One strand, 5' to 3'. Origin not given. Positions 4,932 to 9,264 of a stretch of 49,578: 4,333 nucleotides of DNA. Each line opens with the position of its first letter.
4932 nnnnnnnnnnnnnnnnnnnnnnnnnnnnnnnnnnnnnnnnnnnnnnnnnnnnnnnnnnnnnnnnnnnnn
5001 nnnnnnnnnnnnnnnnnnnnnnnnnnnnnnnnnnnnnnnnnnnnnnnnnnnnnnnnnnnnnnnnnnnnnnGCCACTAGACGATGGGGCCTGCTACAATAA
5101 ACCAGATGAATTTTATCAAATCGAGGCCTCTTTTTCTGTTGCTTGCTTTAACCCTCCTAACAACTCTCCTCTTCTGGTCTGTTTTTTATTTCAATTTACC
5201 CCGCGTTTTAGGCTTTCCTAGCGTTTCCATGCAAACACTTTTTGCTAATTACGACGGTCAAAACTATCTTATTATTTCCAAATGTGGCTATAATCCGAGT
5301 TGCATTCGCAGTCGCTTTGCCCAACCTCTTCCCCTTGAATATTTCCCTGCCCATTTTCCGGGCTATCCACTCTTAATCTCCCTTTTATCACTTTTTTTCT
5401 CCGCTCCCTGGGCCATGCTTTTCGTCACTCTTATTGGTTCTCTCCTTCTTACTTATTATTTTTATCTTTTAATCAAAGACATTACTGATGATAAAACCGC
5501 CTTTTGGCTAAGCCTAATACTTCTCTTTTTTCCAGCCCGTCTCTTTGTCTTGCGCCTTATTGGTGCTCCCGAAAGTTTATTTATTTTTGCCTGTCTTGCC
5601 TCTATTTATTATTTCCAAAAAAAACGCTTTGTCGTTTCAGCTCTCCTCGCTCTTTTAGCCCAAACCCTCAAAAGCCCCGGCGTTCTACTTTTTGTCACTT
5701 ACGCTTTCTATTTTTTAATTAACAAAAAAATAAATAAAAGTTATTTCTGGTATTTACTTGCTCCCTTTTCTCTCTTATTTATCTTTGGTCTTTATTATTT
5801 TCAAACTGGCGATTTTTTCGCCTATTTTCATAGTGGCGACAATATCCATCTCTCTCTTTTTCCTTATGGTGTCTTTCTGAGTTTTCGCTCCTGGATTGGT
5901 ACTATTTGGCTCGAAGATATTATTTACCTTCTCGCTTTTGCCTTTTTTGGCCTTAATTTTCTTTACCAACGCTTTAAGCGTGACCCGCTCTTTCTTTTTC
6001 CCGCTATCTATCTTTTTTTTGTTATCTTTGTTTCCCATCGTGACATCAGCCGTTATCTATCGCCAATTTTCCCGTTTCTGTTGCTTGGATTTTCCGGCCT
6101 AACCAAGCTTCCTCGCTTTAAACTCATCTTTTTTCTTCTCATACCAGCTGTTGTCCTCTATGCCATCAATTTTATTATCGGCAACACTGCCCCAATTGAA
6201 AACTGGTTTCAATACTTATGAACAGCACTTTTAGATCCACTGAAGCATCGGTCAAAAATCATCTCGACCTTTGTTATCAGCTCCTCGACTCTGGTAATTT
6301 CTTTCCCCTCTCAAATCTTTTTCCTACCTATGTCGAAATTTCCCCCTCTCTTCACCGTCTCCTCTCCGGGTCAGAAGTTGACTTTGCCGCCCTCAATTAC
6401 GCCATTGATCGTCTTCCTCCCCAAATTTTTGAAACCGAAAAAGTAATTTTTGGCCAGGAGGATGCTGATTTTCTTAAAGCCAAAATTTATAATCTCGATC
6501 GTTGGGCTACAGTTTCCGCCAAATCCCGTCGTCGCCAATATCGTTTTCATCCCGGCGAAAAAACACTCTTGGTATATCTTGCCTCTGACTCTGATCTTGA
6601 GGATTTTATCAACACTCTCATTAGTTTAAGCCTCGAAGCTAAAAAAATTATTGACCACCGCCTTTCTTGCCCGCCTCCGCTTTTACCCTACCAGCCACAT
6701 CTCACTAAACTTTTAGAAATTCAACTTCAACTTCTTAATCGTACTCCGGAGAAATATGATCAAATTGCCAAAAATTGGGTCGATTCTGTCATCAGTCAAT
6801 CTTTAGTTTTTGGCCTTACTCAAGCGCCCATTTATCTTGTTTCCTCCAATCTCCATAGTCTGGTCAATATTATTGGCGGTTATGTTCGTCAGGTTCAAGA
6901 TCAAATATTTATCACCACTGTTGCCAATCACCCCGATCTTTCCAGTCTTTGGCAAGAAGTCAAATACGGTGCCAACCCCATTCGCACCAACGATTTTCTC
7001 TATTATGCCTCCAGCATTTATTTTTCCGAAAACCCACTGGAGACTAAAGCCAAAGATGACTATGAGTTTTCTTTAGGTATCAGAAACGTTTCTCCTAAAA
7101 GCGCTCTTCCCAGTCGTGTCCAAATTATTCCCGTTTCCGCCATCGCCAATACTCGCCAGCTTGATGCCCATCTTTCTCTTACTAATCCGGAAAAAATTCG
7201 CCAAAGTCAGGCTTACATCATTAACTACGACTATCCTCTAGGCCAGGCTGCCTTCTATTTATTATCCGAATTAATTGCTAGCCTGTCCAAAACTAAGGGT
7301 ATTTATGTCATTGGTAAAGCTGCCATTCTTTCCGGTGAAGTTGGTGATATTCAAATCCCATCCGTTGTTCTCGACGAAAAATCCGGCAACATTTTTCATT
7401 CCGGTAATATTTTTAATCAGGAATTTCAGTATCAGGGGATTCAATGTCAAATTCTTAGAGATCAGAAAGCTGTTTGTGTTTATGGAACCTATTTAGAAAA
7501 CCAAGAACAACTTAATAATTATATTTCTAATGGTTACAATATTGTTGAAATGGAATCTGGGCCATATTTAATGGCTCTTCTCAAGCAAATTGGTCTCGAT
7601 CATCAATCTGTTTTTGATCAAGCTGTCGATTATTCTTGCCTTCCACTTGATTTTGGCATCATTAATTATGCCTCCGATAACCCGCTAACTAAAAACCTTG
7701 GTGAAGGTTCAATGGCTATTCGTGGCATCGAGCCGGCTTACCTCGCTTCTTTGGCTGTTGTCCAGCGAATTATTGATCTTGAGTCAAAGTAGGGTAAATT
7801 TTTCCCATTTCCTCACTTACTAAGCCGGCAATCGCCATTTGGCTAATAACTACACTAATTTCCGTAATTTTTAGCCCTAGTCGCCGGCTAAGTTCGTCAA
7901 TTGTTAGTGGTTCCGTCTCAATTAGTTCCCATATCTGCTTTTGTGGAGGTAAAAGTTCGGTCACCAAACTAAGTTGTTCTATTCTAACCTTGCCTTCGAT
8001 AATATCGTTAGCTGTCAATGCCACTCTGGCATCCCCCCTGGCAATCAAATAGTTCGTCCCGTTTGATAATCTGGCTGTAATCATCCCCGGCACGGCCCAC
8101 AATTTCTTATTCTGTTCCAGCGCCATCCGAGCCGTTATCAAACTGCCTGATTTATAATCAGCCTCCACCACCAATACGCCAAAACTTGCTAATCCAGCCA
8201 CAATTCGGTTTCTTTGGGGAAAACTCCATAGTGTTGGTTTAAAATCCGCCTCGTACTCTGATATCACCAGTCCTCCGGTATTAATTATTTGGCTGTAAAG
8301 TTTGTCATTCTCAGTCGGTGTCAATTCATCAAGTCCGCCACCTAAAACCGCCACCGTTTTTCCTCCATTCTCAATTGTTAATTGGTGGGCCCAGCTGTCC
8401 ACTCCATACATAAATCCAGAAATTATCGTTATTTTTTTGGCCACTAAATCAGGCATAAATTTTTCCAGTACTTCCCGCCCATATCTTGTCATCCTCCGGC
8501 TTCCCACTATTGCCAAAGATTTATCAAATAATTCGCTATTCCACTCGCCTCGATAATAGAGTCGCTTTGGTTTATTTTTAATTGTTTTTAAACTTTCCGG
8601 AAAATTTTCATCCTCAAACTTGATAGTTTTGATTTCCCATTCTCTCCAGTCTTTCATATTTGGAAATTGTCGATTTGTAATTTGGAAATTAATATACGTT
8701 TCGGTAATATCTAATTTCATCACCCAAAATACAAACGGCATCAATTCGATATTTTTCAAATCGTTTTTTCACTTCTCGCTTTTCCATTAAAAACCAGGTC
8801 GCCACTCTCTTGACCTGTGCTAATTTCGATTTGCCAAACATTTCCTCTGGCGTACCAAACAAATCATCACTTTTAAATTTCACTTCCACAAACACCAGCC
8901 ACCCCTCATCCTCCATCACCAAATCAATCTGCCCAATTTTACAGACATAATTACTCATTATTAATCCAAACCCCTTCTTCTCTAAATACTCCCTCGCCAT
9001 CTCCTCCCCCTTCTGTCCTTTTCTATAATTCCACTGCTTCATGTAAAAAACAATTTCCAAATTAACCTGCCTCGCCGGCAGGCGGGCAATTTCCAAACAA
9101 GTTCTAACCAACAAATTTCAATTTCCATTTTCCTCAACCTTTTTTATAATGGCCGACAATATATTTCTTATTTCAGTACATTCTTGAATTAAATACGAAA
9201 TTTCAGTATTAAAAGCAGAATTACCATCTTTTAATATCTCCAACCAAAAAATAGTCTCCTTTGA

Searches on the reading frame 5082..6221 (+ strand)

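Call 4: search_protein_families(library=pfam, proteins=[window:5082-6221:+], max_evalue=0.01)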
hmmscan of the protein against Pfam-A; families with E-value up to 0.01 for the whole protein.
window:5082-6221:+ (379 aa): 1 family
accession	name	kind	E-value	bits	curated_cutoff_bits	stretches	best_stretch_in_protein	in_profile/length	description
PF13231.12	PMT_2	-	5.8e-05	23.8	26.1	1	93-234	4-154/160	Dolichyl-phosphate-mannose-protein mannosyltransferase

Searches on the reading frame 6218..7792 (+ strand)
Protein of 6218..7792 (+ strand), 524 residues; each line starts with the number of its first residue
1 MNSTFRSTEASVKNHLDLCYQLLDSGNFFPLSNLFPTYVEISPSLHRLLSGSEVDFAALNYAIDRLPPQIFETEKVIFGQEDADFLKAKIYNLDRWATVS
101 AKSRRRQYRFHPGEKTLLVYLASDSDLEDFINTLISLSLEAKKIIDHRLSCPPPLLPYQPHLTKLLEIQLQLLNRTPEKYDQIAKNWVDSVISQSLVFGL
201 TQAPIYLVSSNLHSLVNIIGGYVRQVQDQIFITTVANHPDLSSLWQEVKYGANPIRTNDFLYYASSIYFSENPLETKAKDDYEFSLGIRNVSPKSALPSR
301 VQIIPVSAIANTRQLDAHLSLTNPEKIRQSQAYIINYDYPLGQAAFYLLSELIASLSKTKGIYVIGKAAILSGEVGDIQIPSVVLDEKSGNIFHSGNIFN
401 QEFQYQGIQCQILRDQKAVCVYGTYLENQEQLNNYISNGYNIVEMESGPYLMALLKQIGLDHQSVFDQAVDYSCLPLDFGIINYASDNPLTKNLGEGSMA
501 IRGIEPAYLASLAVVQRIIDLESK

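Call 4: search_protein_families(library=pfam, proteins=[window:6218-7792:+], max_evalue=0.01)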
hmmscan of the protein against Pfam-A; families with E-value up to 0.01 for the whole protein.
window:6218-7792:+ (524 aa): 1 family
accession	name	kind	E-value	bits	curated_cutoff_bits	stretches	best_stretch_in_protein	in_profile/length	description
PF21850.2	DUF6909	-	7.1e-116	388.1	27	2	166-519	177-534/535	Family of unknown function (DUF6909)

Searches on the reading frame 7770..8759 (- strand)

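Call 108: search_protein_families(library=pfam, proteins=[window:7770-8759:-], max_evalue=0.01)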
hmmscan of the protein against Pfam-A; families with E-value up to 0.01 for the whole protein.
window:7770-8759:- (329 aa): 3 families
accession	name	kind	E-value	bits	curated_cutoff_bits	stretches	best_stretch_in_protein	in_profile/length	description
PF02481.21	DNA_processg_A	-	1.7e-69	233.7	29.6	1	40-245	4-209/212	DNA recombination-mediator protein A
PF17782.7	DprA_WH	-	1.3e-07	32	22.9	1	269-318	10-59/61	DprA winged helix domain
PF01978.25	TrmB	-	0.0021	18.3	25.6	1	278-320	16-58/68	Sugar-specific transcriptional regulator TrmB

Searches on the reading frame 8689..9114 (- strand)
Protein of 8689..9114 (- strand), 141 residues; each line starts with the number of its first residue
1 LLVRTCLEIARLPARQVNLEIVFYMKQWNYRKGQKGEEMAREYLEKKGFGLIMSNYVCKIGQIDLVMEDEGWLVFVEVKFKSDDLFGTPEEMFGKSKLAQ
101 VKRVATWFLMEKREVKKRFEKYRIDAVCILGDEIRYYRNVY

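Call 108: search_protein_families(library=pfam, proteins=[window:8689-9114:-], max_evalue=0.01)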
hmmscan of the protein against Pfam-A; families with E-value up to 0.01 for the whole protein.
window:8689-9114:- (141 aa): 3 families
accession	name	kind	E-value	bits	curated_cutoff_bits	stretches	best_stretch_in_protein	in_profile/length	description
PF02021.23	UPF0102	-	5.9e-21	75.1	23.6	1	36-129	1-80/80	Uncharacterised protein family UPF0102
PF08378.17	NERD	-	3.7e-07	31.1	22.1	1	32-127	1-107/111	Nuclease-related domain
PF01939.22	NucS_C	-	0.0034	17.8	24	1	44-85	15-57/124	Endonuclease NucS C-terminal domain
